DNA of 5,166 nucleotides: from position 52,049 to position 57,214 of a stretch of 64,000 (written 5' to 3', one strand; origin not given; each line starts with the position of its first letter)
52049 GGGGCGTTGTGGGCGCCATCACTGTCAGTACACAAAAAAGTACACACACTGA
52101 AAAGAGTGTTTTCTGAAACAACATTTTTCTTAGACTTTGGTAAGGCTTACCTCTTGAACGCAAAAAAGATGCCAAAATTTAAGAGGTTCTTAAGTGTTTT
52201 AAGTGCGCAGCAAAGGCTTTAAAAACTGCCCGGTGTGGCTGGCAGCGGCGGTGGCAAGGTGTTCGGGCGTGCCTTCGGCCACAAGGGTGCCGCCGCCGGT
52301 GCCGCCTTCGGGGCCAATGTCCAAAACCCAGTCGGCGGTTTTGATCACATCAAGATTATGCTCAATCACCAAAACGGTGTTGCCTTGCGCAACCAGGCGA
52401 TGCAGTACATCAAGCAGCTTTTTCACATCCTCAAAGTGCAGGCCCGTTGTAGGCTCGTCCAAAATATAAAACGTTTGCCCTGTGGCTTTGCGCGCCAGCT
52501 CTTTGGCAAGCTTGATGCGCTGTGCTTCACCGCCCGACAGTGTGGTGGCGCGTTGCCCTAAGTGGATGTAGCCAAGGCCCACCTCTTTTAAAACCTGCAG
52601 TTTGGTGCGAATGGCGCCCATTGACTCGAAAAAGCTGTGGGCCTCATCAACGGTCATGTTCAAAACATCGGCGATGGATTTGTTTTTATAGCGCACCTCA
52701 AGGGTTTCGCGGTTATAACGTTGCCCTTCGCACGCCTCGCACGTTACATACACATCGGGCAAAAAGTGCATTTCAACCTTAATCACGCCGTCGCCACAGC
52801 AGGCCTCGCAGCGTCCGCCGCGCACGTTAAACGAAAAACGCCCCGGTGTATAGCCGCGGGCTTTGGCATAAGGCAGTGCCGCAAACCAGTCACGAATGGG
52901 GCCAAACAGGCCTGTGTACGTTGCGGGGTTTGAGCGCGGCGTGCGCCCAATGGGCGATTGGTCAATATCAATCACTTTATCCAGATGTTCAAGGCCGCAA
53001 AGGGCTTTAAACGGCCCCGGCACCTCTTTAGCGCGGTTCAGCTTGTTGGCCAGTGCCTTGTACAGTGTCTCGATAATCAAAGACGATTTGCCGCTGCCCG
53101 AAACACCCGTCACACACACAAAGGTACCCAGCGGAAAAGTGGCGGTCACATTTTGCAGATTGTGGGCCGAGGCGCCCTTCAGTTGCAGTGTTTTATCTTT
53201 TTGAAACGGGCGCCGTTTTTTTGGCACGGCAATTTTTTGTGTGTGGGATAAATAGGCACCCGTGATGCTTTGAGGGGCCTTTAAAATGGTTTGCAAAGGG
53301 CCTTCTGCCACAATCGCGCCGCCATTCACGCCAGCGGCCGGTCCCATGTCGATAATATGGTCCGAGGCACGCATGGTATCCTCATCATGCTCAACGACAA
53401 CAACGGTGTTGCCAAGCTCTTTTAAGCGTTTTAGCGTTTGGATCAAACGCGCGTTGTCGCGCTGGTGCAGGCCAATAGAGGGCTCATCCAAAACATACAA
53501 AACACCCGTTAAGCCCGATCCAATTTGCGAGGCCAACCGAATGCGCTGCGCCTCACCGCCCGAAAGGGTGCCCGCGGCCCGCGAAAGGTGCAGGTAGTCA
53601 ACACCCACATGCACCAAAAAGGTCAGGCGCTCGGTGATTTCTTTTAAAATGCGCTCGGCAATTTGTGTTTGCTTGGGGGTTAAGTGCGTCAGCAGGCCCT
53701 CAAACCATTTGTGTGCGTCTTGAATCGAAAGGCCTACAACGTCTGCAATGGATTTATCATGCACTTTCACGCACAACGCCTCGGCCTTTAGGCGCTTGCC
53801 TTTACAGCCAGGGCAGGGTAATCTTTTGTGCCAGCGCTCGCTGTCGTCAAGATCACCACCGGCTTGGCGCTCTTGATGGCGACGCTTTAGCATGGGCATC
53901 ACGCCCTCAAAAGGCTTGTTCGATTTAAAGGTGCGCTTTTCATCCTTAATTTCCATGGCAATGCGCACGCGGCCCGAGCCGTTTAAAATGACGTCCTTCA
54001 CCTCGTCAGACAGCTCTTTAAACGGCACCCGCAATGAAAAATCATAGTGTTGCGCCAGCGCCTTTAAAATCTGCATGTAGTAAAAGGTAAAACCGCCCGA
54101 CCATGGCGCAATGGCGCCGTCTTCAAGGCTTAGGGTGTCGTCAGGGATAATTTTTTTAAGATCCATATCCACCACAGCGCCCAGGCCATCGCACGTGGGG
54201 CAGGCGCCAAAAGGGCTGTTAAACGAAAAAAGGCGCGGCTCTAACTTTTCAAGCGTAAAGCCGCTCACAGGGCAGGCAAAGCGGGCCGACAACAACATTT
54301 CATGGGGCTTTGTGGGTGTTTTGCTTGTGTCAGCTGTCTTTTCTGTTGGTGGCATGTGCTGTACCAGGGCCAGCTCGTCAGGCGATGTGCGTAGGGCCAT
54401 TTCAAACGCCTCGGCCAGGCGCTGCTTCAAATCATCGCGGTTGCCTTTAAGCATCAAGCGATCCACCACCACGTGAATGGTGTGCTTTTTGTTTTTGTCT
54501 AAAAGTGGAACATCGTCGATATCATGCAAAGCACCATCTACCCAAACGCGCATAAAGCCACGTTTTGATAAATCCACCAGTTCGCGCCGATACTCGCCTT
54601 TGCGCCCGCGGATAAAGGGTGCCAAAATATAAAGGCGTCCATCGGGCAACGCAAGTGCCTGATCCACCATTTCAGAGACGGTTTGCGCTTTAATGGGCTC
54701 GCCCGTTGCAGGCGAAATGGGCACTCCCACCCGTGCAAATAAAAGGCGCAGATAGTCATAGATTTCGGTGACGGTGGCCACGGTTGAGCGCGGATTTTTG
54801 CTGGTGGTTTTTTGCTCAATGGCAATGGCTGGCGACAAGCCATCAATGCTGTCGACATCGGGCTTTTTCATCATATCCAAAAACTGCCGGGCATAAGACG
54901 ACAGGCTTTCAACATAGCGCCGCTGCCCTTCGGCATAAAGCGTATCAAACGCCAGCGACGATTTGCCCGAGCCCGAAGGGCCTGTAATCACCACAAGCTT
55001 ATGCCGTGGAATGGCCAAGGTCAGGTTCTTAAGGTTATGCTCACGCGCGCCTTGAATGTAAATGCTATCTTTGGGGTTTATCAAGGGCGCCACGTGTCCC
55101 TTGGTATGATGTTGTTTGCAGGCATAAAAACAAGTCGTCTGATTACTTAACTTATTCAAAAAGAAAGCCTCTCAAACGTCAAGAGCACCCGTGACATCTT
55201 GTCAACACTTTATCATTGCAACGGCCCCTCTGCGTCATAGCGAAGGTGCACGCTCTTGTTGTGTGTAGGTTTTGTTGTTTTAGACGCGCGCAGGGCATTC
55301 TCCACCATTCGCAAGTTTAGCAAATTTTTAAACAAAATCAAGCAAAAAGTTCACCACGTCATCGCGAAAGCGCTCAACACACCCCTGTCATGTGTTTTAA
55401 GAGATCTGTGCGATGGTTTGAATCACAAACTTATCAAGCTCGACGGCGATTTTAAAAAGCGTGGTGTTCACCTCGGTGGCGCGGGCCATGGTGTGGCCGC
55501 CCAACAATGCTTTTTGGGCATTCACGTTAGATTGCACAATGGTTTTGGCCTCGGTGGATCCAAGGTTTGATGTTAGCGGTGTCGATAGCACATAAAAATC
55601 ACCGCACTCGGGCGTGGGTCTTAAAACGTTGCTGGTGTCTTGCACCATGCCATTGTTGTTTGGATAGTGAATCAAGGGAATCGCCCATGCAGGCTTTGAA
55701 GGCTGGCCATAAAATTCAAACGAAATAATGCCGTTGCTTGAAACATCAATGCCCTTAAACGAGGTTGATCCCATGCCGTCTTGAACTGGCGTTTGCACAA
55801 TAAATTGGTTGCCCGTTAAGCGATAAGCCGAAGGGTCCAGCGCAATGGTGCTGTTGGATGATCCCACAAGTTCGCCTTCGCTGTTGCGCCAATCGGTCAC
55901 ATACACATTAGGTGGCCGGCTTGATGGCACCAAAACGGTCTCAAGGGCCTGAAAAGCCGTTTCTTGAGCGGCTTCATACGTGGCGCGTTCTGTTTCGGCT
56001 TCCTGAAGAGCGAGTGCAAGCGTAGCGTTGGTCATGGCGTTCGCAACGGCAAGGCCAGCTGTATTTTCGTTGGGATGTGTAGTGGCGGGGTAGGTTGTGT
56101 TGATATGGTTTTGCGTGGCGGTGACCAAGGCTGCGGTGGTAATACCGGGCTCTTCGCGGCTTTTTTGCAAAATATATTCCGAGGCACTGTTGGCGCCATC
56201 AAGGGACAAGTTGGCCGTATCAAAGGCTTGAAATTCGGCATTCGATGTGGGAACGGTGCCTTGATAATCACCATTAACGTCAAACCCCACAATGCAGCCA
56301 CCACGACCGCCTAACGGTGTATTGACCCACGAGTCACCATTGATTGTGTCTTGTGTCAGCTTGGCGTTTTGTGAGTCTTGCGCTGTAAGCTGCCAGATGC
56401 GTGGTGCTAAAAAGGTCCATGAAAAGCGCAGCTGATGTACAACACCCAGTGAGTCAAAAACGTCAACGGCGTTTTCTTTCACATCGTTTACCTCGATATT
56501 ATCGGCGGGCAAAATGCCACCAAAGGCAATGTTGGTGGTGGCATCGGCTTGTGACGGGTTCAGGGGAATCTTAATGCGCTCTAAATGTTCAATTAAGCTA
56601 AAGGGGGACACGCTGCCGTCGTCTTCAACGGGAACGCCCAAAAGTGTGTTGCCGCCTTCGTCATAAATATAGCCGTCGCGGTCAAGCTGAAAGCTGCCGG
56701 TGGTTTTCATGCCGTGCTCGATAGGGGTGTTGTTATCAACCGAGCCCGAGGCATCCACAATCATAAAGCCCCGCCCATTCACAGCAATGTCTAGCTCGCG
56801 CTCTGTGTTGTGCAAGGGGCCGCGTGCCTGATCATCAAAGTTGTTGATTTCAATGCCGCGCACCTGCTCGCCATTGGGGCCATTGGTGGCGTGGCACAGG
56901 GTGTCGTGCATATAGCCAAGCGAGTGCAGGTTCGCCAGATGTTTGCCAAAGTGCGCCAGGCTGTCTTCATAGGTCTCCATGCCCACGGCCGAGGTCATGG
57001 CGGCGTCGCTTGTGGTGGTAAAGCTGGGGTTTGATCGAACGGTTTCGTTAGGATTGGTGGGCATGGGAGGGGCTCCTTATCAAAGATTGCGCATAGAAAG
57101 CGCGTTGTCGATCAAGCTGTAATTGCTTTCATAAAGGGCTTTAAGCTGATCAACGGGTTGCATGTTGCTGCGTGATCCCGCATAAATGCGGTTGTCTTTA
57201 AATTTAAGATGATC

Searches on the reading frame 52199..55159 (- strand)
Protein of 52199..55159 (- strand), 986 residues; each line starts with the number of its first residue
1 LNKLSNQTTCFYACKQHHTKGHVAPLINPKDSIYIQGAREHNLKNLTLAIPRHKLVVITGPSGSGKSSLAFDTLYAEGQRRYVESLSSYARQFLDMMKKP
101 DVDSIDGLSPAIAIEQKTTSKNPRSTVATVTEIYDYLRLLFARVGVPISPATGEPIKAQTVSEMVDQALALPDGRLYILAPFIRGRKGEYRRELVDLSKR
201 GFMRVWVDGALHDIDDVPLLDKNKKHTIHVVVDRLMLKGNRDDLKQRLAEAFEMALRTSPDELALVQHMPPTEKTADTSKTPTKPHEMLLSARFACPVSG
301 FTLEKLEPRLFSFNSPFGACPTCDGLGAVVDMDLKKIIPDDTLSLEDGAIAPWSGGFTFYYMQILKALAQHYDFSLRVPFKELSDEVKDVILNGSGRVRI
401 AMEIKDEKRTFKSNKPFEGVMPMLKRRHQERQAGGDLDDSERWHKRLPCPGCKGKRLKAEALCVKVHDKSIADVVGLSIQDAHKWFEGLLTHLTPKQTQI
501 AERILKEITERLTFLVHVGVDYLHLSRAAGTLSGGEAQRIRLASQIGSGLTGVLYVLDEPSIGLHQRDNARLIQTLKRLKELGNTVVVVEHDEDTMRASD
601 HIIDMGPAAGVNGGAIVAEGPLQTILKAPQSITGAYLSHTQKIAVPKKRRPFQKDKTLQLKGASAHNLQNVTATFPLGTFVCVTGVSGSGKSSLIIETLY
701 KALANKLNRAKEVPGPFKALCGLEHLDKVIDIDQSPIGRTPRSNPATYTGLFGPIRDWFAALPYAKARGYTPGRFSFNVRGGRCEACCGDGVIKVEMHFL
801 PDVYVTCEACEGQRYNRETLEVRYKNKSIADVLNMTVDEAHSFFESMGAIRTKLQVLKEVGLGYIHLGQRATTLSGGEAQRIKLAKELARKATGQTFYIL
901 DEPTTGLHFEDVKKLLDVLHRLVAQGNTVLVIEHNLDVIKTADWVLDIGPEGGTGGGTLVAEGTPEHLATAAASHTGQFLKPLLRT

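Call 89: search_protein_families(library=pfam, proteins=[window:52199-55159:-], max_evalue=0.001)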
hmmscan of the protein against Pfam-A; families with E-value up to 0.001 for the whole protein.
window:52199-55159:- (986 aa): 15 families
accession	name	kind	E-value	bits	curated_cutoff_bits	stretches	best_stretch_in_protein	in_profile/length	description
PF17755.6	UvrA_DNA-bind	-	7.2e-33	113.6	23.2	1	333-432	1-100/110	UvrA DNA-binding domain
PF17760.6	UvrA_inter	-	9.9e-30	103.1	23.3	1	159-263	1-103/109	UvrA interaction domain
PF00005.33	ABC_tran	-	3.9e-20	73.3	25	1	855-905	87-137/137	ABC transporter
PF02463.25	SMC_N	-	1.2e-12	48.2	40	0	853-948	135-211/220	RecF/RecN/SMC N terminal domain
PF20703.3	nSTAND1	-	7.5e-11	42.7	27.1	1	39-115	19-91/379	Novel STAND NTPase 1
PF13191.12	AAA_16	-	3.9e-10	40.9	32.6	0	40-108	6-85/167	AAA ATPase domain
PF13555.12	AAA_29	-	1.6e-07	31.4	27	0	46-69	15-38/61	P-loop containing region of AAA domain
PF13304.12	AAA_21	-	5.4e-07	30.4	27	0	880-931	244-295/304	AAA domain, putative AbiEii toxin, Type IV TA system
PF20720.3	nSTAND3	-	5.7e-06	26.5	27.2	0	50-76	14-40/155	Novel STAND NTPase 3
PF13481.12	AAA_25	-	1.7e-05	25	27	0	49-74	29-54/195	AAA domain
PF13476.12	AAA_23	-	4.1e-05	24.7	27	0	32-69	1-35/201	AAA domain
PF03193.22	RsgA_GTPase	-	4.1e-05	23.9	30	0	34-70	88-123/174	RsgA GTPase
PF13401.12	AAA_22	-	7.5e-05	23.5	27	0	54-90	6-33/130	AAA domain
PF25199.1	nSTAND_NTPase5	-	0.00037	20.8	34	0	52-67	40-55/145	Novel STAND NTPase 5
PF10443.15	RNA12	-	0.00057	19.2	27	0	53-74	17-38/429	RNA12 protein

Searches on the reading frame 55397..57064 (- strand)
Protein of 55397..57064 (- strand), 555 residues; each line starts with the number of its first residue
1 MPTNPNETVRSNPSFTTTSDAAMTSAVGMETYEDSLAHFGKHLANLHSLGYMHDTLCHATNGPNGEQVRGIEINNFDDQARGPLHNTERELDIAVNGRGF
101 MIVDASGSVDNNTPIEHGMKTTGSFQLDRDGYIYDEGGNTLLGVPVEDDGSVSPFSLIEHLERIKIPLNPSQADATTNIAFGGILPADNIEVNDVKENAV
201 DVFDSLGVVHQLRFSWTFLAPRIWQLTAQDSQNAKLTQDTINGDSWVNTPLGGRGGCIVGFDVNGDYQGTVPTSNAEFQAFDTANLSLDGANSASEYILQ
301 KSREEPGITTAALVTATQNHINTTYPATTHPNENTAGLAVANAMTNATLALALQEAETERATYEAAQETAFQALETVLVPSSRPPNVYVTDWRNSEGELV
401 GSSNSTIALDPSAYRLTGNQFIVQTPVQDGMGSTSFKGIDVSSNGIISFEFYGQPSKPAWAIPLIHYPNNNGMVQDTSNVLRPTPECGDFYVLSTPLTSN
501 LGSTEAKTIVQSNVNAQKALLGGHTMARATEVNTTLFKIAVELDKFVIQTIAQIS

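Call 89: search_protein_families(library=pfam, proteins=[window:55397-57064:-], max_evalue=0.001)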
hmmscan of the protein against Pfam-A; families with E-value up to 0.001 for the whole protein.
window:55397-57064:- (555 aa): 1 family
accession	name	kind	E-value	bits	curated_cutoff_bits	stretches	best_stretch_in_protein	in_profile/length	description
PF07559.19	FlgE_D2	-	0.00082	20.3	22.7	0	187-295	15-116/142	Flagellar basal body protein FlaE D2 domain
